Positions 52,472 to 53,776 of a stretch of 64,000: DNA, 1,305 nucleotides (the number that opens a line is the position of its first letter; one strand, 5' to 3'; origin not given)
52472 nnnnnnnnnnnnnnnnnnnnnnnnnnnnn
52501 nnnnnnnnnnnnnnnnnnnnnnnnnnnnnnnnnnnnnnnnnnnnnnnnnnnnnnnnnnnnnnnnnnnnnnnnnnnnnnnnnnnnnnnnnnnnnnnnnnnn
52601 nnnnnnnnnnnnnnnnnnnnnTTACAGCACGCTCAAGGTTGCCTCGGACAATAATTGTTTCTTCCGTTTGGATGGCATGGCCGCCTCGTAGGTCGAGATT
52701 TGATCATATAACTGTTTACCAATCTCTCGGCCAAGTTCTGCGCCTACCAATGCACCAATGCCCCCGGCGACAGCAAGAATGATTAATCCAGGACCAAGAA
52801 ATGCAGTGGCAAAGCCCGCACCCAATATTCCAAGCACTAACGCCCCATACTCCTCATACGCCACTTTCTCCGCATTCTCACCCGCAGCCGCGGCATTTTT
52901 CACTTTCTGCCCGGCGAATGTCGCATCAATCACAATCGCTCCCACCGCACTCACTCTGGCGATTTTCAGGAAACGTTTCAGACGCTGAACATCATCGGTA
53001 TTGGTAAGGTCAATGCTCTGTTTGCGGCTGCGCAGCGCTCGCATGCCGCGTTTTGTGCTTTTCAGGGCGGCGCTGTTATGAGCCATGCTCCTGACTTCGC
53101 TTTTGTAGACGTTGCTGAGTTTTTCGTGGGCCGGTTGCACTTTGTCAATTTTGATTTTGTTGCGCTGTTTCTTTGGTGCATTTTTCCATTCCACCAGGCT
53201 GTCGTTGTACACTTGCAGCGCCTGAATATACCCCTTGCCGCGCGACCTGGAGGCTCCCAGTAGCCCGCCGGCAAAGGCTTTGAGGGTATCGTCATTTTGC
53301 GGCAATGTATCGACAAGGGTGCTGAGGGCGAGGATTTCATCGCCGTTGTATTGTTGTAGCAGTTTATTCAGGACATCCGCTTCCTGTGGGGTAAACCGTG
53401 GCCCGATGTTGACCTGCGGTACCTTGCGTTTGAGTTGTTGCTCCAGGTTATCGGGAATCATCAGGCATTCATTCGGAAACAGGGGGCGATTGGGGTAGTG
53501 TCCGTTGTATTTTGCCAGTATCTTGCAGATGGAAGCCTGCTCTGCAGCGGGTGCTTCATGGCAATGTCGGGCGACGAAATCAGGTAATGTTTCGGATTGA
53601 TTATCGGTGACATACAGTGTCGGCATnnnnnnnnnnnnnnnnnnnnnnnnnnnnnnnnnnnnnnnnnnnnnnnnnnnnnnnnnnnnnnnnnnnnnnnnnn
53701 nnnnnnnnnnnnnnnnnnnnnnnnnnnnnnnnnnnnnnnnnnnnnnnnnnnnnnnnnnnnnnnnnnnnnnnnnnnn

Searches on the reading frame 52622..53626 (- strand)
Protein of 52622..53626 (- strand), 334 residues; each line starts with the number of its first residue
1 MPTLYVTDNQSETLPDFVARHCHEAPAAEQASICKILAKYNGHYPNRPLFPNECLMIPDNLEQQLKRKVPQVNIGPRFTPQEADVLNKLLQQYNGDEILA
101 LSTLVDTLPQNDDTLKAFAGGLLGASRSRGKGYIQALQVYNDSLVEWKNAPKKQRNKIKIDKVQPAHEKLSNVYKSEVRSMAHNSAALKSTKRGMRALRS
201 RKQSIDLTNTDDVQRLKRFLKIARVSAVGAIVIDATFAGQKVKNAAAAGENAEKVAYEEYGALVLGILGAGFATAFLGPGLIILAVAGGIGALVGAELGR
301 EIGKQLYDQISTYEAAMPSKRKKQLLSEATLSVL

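Call 3: search_protein_families(library=pfam, proteins=[window:52622-53626:-], max_evalue=1)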
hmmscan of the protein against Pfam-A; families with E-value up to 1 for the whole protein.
window:52622-53626:- (334 aa): 2 families
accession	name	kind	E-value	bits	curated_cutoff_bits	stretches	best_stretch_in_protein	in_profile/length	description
PF23275.1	TPR_23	-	0.18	12.1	27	1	79-127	22-68/234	ESX-1 secretion-associated protein EspA-like, TPR repeats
PF08941.15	USP8_interact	-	0.22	11.7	25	1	152-232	7-82/179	USP8 interacting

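Call 4: search_protein_families(library=ncbifam, proteins=[window:52622-53626:-], max_evalue=1)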
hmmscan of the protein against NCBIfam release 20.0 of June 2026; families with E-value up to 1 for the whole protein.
window:52622-53626:- (334 aa): 0 families

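Call 8: find_homologous_proteins(query=window:52622-53626:-)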
Query window:52622-53626:- (334 aa): 30 proteins with E <= 0.001 among 8000 candidates.
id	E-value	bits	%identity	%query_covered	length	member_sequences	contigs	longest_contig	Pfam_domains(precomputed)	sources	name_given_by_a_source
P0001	3.8e-215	731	100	100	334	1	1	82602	-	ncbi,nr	ncbi:MAG: hypothetical protein L3J89_03860 [Gammaproteobacteria bacterium]|nr:hypothetical protein [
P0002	7.6e-168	576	78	100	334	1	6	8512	-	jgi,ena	-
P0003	1.6e-161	555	78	100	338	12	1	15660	-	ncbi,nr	ncbi:MAG: hypothetical protein COB33_008320 [Thiotrichaceae bacterium]|nr:hypothetical protein [Thio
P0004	1.7e-151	522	72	100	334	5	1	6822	-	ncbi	-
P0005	9.3e-151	519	72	100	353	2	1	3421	-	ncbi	-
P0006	8.2e-150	516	72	100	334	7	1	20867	-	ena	-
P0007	3.6e-149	514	72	100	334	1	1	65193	-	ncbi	-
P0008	1.9e-146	505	76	92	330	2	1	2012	-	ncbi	-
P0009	5.6e-143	494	70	100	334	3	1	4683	-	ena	-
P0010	1.4e-141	489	85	80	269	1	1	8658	-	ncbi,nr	ncbi:MAG: hypothetical protein L3J89_15225, partial [Gammaproteobacteria bacterium]|nr:hypothetical 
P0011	3.5e-141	488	76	90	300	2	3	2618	-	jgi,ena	-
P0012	4.2e-140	484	69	100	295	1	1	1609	-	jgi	-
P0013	8.5e-140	483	83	84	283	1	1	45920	-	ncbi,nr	ncbi:MAG: hypothetical protein L3J89_10620 [Gammaproteobacteria bacterium]|nr:hypothetical protein [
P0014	1.6e-125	436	63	100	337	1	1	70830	-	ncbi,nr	ncbi:MAG: hypothetical protein L3J84_02075 [Gammaproteobacteria bacterium]|nr:hypothetical protein [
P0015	2.4e-123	429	62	100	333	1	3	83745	-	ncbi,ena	-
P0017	8.8e-115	401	60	95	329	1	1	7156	-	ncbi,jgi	-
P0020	2.0e-100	354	63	85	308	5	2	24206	-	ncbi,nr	ncbi:MAG: hypothetical protein L3J88_14305 [Gammaproteobacteria bacterium]|nr:hypothetical protein [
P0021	1.2e-99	352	63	52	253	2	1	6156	-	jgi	-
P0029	8.9e-71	257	69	56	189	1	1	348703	-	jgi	-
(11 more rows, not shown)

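Call 13: find_encoding_contigs(protein=P0013, flank=8000, max_places=3)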
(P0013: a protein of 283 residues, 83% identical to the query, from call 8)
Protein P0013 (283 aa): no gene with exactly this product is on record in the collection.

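Call 14: find_encoding_contigs(protein=P0014, flank=8000, max_places=3)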
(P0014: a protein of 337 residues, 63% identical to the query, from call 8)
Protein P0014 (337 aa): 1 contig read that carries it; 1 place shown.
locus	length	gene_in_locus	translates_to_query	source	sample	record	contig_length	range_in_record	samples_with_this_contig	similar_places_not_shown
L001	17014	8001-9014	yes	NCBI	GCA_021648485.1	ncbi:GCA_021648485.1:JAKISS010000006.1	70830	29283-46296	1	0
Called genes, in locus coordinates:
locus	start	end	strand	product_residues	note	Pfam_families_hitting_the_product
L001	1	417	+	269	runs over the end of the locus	PF01113:DapB_N, PF05173:DapB_C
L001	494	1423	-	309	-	PF00749:tRNA-synt_1c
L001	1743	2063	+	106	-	PF12112:DUF3579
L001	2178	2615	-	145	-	PF21157:DksA_N, PF01258:zf-dskA_traR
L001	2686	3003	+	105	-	-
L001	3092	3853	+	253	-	PF00702:Hydrolase, PF12710:HAD (faint), PF13419:HAD_2, PF13242:Hydrolase_like (faint)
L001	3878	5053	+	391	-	PF00155:Aminotran_1_2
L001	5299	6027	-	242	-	PF07264:EI24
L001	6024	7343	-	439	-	PF00370:FGGY_N, PF02782:FGGY_C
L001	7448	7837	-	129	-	PF14489:QueF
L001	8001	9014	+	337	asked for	-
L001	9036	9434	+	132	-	-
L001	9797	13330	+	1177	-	PF02463:SMC_N, PF13175:AAA_15 (weak), PF13304:AAA_21 (weak), PF13476:AAA_23, PF24161:CCDC39 (faint), PF06470:SMC_hinge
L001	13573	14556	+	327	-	PF07642:BBP2 (weak)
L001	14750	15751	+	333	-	PF04354:ZipA_C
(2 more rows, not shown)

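Call 15: find_encoding_contigs(protein=P0015, flank=8000, max_places=3)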
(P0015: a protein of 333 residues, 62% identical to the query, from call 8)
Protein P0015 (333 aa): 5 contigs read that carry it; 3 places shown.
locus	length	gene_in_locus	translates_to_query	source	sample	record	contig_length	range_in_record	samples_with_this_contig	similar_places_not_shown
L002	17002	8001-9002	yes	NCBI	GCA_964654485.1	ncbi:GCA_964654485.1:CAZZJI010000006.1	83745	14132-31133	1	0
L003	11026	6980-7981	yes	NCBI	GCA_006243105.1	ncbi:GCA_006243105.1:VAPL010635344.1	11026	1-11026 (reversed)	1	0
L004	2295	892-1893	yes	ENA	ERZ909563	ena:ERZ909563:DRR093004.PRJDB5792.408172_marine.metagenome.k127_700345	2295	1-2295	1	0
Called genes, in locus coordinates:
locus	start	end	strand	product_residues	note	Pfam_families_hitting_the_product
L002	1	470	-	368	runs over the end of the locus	PF21088:MS_channel_1st, PF00924:MS_channel_2nd, PF21082:MS_channel_3rd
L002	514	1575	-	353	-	PF00933:Glyco_hydro_3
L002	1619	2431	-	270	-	PF00528:BPD_transp_1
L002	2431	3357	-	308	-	PF19300:BPD_transp_1_N, PF00528:BPD_transp_1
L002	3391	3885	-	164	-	PF03734:YkuD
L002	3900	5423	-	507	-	PF00496:SBP_bac_5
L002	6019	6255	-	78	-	-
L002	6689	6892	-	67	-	-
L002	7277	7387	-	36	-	-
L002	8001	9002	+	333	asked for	-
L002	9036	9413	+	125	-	-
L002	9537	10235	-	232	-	PF01797:Y1_Tnp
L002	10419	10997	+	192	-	PF08534:Redoxin, PF00578:AhpC-TSA, PF00085:Thioredoxin, PF13905:Thioredoxin_8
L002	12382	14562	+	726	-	PF01751:Toprim, PF01131:Topoisom_bac, PF01396:Zn_ribbon_Top1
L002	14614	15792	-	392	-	-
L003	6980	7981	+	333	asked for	-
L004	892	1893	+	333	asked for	-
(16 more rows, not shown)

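Call 16: find_encoding_contigs(protein=P0007, flank=8000, max_places=3)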
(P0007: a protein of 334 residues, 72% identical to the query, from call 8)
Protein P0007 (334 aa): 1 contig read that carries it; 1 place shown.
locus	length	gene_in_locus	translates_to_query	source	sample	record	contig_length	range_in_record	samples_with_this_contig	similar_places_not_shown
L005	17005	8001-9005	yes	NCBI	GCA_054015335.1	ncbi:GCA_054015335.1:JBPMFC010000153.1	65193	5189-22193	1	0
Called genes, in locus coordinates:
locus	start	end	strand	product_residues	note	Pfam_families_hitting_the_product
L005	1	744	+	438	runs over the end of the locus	PF00108:Thiolase_N, PF00109:ketoacyl-synt (weak), PF02803:Thiolase_C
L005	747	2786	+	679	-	PF00378:ECH_1, PF16113:ECH_2, PF02737:3HCDH_N, PF00725:3HCDH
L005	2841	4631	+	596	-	PF00501:AMP-binding, PF23562:AMP-binding_C_3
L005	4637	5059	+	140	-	PF03061:4HBT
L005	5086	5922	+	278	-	PF00285:Citrate_synt (weak)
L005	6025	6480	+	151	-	-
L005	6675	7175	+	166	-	PF13453:Zn_ribbon_TFIIB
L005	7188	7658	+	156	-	PF02639:DUF188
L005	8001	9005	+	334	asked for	-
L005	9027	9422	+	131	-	-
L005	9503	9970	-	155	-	PF14343:PrcB_C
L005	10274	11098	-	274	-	PF00795:CN_hydrolase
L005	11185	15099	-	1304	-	PF05359:DUF748, PF13116:YhdP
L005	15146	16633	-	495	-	PF10150:RNase_E_G, PF20833:RNase_E_G_Thio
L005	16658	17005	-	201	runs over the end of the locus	PF02545:Maf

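Call 17: find_encoding_contigs(protein=P0029, flank=8000, max_places=3)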
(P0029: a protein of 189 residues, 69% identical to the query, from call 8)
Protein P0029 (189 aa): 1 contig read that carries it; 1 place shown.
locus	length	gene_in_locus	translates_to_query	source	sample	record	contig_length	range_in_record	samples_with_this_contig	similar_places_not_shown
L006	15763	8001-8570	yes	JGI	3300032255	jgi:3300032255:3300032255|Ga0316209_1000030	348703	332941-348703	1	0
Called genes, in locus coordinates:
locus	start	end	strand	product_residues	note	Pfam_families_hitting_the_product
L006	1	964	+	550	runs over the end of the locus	PF00528:BPD_transp_1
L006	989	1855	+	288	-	PF02463:SMC_N (weak), PF00005:ABC_tran, PF13304:AAA_21 (faint)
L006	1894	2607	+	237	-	PF01895:PhoU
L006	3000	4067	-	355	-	PF00586:AIRS, PF02769:AIRS_C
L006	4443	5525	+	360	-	PF09839:DUF2066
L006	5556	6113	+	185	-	PF01066:CDP-OH_P_transf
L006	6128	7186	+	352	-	PF01594:AI-2E_transport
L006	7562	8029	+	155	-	-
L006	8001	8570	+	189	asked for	-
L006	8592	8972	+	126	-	-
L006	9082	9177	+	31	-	-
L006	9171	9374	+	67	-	-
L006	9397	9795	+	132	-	-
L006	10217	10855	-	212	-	-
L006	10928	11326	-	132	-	-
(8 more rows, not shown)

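Call 18: find_encoding_contigs(protein=P0020, flank=8000, max_places=3)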
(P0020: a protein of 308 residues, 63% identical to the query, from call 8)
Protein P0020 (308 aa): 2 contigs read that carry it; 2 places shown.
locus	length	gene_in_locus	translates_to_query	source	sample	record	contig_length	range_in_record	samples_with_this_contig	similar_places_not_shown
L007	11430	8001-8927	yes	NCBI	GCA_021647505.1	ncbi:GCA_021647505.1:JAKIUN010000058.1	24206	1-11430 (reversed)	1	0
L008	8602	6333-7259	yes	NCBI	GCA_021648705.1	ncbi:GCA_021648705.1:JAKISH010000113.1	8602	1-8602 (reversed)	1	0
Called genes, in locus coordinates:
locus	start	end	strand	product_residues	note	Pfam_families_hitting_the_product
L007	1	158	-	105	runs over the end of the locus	PF13560:HTH_31 (weak)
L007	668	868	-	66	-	-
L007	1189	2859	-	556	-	-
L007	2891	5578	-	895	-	PF13385:Laminin_G_3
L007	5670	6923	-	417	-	-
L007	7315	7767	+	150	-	PF01878:EVE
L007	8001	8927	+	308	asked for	-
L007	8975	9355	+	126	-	-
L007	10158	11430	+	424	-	PF01609:DDE_Tnp_1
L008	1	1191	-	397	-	?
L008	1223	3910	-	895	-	PF13385:Laminin_G_3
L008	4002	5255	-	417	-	-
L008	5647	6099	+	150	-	PF01878:EVE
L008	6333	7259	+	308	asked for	-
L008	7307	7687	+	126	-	-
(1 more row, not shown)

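Call 29: search_solved_structures(query=A2, max_evalue=10)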
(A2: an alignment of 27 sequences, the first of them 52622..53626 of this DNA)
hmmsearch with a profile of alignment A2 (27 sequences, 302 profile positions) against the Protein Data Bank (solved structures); distinct sequences matched with E-value up to 10: 2.
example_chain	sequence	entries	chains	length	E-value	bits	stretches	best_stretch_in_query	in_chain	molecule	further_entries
6gux_A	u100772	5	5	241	0.97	11.9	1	220-257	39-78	Archaerhodopsin-3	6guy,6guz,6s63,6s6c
7zy3_A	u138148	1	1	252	1.1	11.8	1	220-257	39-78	Archaerhodopsin-3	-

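Call 30: find_related_loci(query=A2, collection=genome_contigs, flank=6000)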
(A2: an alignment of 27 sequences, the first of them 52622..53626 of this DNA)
Query A2 (334 aa) in genome_contigs; peptide patterns used: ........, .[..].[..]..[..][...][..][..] (x = any residue, [..] = any of these).
80 stretches matched a pattern; 25 encode a relative of the query (tblastn E <= 1e-3); 25 distinct loci.
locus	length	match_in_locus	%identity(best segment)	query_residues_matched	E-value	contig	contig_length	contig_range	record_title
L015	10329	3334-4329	79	1-328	2e-177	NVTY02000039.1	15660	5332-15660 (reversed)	MAG: Thiotrichaceae bacterium isolate NORP103 24095, whole genome shotgun sequence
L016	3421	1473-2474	72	1-334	1e-169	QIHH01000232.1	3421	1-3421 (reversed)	MAG: Gammaproteobacteria bacterium isolate SZUA-128 Ga0063293_10058752, whole genome shotgun sequence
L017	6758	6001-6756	81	1-252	2e-137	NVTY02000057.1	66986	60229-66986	MAG: Thiotrichaceae bacterium isolate NORP103 MHASMcontig_95547, whole genome shotgun sequence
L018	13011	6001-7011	63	1-334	3e-135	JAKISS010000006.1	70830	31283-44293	MAG: Gammaproteobacteria bacterium isolate D96SM.bin.23 NODE_238_length_70830_cov_49.420088, whole genome shotgun sequen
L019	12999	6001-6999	62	1-334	9e-135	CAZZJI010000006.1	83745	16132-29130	MAG TPA_asm: uncultured Gammaproteobacteria bacterium isolate SRP128015_co1_131 genome assembly, contig: NODE_120_length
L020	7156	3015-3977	60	1-317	4e-123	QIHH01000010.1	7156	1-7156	MAG: Gammaproteobacteria bacterium isolate SZUA-128 Ga0063293_10038960, whole genome shotgun sequence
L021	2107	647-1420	68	72-328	7e-119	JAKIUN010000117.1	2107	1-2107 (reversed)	MAG: Gammaproteobacteria bacterium isolate D100SM.bin.19 NODE_23283_length_2107_cov_45.048485, whole genome shotgun sequ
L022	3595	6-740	73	85-328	4e-113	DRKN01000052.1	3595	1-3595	MAG TPA_asm: Gammaproteobacteria bacterium isolate HyVt-441 HyVt-441_k145_1384343, whole genome shotgun sequence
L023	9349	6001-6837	63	46-328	6e-109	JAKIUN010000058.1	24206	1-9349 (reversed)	MAG: Gammaproteobacteria bacterium isolate D100SM.bin.19 NODE_878_length_24206_cov_35.304747, whole genome shotgun seque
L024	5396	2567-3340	68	76-328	2e-107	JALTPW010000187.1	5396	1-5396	MAG: Chromatiales bacterium isolate S140_maxbin2_scaf2bin.116 S140_NODE_14354_length_5396_cov_5.258873, whole genome sho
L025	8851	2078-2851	66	72-328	3e-107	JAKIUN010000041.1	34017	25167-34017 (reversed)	MAG: Gammaproteobacteria bacterium isolate D100SM.bin.19 NODE_578_length_34017_cov_39.006108, whole genome shotgun seque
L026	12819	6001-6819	62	58-328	3e-102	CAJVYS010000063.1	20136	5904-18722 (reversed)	MAG TPA_asm: uncultured Gammaproteobacteria bacterium isolate DRR093004_bin.26_MetaBAT_v2.12.1_MAG genome assembly, cont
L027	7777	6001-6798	61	70-328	7e-98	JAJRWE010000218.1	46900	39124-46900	MAG: Gammaproteobacteria bacterium isolate Dive96_bin2.149 k141_3568464, whole genome shotgun sequence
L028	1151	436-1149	66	76-308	2e-103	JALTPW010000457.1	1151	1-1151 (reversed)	MAG: Chromatiales bacterium isolate S140_maxbin2_scaf2bin.116 S140_NODE_239818_length_1151_cov_5.040039, whole genome sh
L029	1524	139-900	65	82-328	7e-101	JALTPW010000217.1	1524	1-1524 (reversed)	MAG: Chromatiales bacterium isolate S140_maxbin2_scaf2bin.116 S140_NODE_154155_length_1524_cov_4.355047, whole genome sh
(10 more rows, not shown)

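Call 35: predict_structure(alignment_id=A2)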
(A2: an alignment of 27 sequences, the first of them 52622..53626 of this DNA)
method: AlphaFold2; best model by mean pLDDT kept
length: 334 residues; sequences in the alignment: 27
mean_pLDDT: 53.8   pTM: 0.28
mean pLDDT of the five models: 53.8, 49.5, 48.1, 44.6, 43.7
residues with pLDDT >= 90: 5; 70-90: 79; 50-70: 78; < 50: 172
segments of 3 or more residues with pLDDT < 50: 68-76, 92-130, 184-208, 222-243, 255-257, 259-300, 305-311, 324-334
pLDDT, mean of each block of 10 residues (from residue 1): 69 82 80 82 76 77 61 47 52 45 43 33 32 62 73 89 81 61 43 39 45 54 40 36 48 49 44 39 33 39 43 47 44 32
secondary structure, 60 per line:
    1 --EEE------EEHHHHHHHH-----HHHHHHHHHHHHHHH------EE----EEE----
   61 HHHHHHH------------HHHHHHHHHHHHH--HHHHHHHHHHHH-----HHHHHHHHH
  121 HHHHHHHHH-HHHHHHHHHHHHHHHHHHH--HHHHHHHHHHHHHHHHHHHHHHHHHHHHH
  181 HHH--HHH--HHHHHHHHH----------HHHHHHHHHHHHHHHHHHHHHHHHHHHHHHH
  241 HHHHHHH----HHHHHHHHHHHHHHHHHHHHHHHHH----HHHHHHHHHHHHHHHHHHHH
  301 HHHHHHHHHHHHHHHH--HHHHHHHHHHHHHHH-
elements in order: E3-5 H14-21 H27-41 E54-56 H61-67 H80-92 H95-106 H112-129 H131-149 H152-183 H191-199 H210-247 H252-276 H281-316 H319-333

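Call 38: fold_search(model_id=the predicted structure, library=pdb)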
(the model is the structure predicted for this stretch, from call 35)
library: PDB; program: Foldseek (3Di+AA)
matches with E <= 10: 187; with E <= 0.001: 0
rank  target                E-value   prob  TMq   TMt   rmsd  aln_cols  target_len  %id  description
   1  7p3r_B                5.7e-01  0.12  0.14  0.14  39.3       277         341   16  Helical structure of the toxin MakA from Vibrio cholera (released 2022-02-23)
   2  3hah_A                1.2e+00  0.15  0.17  0.20  23.4       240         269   17  Crystal structure of human PACSIN1 F-BAR domain (C2 lattice) (released 2009-06-16)
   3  7p3r_A                1.4e+00  0.06  0.11  0.12  45.6       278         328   12  Helical structure of the toxin MakA from Vibrio cholera (released 2022-02-23)
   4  4nqi_D                1.7e+00  0.09  0.15  0.21  36.0       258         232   12  Structure of the N-terminal I-BAR domain (1-259) of D.Discoideum IBARa (released 2014-02-05)
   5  8wjo_B                1.7e+00  0.03  0.09  0.11  46.3       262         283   12  Cryo-EM structure of 8-subunit Smc5/6 arm region (released 2024-06-26)
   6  3zx6_A                1.8e+00  0.04  0.12  0.13  46.2       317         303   13  Structure of Hamp(AF1503)-Tsr fusion - Hamp (A291V) mutant (released 2012-02-29)
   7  3q0k_A                1.8e+00  0.08  0.15  0.17  21.3       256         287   12  Crystal structure of Human PACSIN 2 F-BAR (released 2012-02-15)
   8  6zvr_CB               1.9e+00  0.06  0.13  0.18  41.3       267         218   15  C11 symmetry: Bacterial Vipp1 and PspA are members of the ancient ESCRT-III membrane-remodeling superfamily. (released 2021-08-04)
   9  7q83_B                2.3e+00  0.14  0.15  0.29  12.1       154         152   11  Crystal structure of S. cerevisiae Sso2 in complex with the pleckstrin homology domain of Sec3 (released 2022-08-31)
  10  6r1j_J                2.3e+00  0.08  0.16  0.19  30.6       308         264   12  Structure of the soluble AhlC triple head mutant of the tripartite alpha-pore forming toxin, AHL, from Aeromonas hydro (released 2019-07-10)
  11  4nqi_C                2.3e+00  0.06  0.13  0.18  31.8       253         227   10  Structure of the N-terminal I-BAR domain (1-259) of D.Discoideum IBARa (released 2014-02-05)
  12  4dvz                  2.4e+00  0.06  0.16  0.12  26.9       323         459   13  Crystal structure of the Helicobacter pylori CagA oncoprotein (released 2012-07-25)
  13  6ixf_B                2.8e+00  0.05  0.13  0.17  21.7       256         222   10  Crystal structure of SeMet apo SH3BP5 (P41) (released 2019-03-20)
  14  8afz_B                2.9e+00  0.08  0.15  0.13  31.3       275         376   12  Architecture of the ESCPE-1 membrane coat (released 2023-06-21)
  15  8i21_B                2.9e+00  0.07  0.15  0.19  45.2       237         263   13  Cryo-EM structure of 6-subunit Smc5/6 arm region (released 2024-06-26)
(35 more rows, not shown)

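Call 39: search_protein_families(library=pfam, proteins=[P0020, P0014, P0015, P0017], max_evalue=10)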
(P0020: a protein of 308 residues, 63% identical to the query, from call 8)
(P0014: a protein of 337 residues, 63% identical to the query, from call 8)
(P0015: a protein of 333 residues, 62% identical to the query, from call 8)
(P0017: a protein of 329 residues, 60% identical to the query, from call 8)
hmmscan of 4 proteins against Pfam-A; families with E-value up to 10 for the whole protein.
P0020 (308 aa): 0 families

P0014 (337 aa): 1 family
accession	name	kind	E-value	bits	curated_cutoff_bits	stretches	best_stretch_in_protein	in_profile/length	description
PF07514.17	TraI_2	-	0.11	11.9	23.9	1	99-159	41-98/324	Putative helicase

P0015 (333 aa): 2 families
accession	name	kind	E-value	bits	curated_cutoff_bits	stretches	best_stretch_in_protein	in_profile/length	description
PF25501.1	DUF7914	-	0.046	12.8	27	1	124-213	211-297/403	Domain of unknown function (DUF7914)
PF18121.7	TFA2_Winged_2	-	0.12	12.5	26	1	83-116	4-36/60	TFA2 Winged helix domain 2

P0017 (329 aa): 1 family
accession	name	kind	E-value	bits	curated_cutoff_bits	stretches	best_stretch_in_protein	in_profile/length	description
PF24267.1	HVO_1552_C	-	0.46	11.1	27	1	215-293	14-92/98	HVO_1552, C-terminal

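Call 42: find_encoding_contigs(protein=P0021, flank=6000, max_places=3)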
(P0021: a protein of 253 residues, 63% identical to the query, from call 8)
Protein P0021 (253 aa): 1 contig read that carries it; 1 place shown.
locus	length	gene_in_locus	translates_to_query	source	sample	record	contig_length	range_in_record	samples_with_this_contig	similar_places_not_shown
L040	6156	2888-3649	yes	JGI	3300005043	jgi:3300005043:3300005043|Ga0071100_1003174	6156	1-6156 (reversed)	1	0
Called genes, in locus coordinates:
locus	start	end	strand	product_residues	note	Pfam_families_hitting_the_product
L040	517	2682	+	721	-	PF22019:GlgB_N, PF02922:CBM_48, PF22019:GlgB_N (weak), PF02806:Alpha-amylase_C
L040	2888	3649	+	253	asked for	-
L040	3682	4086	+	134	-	-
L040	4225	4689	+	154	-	-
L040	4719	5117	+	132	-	-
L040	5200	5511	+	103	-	-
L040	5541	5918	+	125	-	-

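Call 49: search_protein_representatives(alignment_id=A2)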
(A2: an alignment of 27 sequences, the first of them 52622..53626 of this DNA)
Query: 27 sequences, 302 profile positions. Proteins with E-value up to 0.001 (for the whole library): 100; up to 1e-10: 35; up to 1e-30: 10. The best 100 are listed.
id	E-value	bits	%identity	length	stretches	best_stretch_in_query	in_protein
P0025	7.7e-143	491.7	-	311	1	6-297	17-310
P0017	1.2e-136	471.4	-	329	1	1-286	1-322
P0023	1.5e-117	408.7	-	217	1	90-302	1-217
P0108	1.4e-85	303.7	-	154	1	149-302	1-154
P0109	5.7e-65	236.0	-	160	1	101-228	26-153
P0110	3.7e-52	193.9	-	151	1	118-227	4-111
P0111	2.2e-50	188.1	-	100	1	149-248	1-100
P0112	4.1e-50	187.2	-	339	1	14-301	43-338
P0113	1.2e-31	126.6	-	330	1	14-280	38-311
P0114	6.2e-31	124.2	-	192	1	27-186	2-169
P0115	6.0e-27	111.2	-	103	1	24-108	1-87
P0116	1.2e-26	110.2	-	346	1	13-278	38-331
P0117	2.7e-26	109.0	-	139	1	134-200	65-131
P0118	1.6e-23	99.9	-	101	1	208-269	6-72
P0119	6.2e-23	98.0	-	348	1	14-276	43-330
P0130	1.6e-15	73.6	-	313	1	27-277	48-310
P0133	7.9e-14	68.1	-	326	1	50-278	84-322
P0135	3.8e-13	65.8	-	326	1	13-276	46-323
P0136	1.2e-12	64.2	-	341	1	13-276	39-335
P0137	1.4e-12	64.0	-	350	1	77-274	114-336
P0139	7.7e-11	58.3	-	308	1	39-273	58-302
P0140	1.2e-10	57.7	-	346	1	87-276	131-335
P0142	1.8e-10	57.1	-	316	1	44-263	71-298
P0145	1.3e-09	54.2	-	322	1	14-276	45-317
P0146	1.5e-09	54.1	-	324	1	16-276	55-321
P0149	6.7e-09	51.9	-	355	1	52-274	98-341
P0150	8.2e-09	51.6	-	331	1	85-276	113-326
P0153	1.9e-08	50.4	-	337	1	17-276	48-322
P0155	3.2e-08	49.7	-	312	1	8-277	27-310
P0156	3.9e-08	49.4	-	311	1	14-266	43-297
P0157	6.1e-08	48.7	-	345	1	17-276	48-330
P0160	1.6e-07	47.4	-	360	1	41-276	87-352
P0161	1.7e-07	47.3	-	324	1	14-260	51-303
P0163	2.3e-07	46.9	-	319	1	42-259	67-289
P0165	2.6e-07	46.7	-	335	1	94-252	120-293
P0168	4.9e-07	45.8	-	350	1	61-263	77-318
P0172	3.3e-06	43.1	-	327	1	46-264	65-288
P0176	6.7e-06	42.0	-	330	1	13-253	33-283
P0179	9.8e-06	41.5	-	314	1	11-278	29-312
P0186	2.6e-05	40.1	-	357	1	84-259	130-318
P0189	5.6e-05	39.0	-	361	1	106-278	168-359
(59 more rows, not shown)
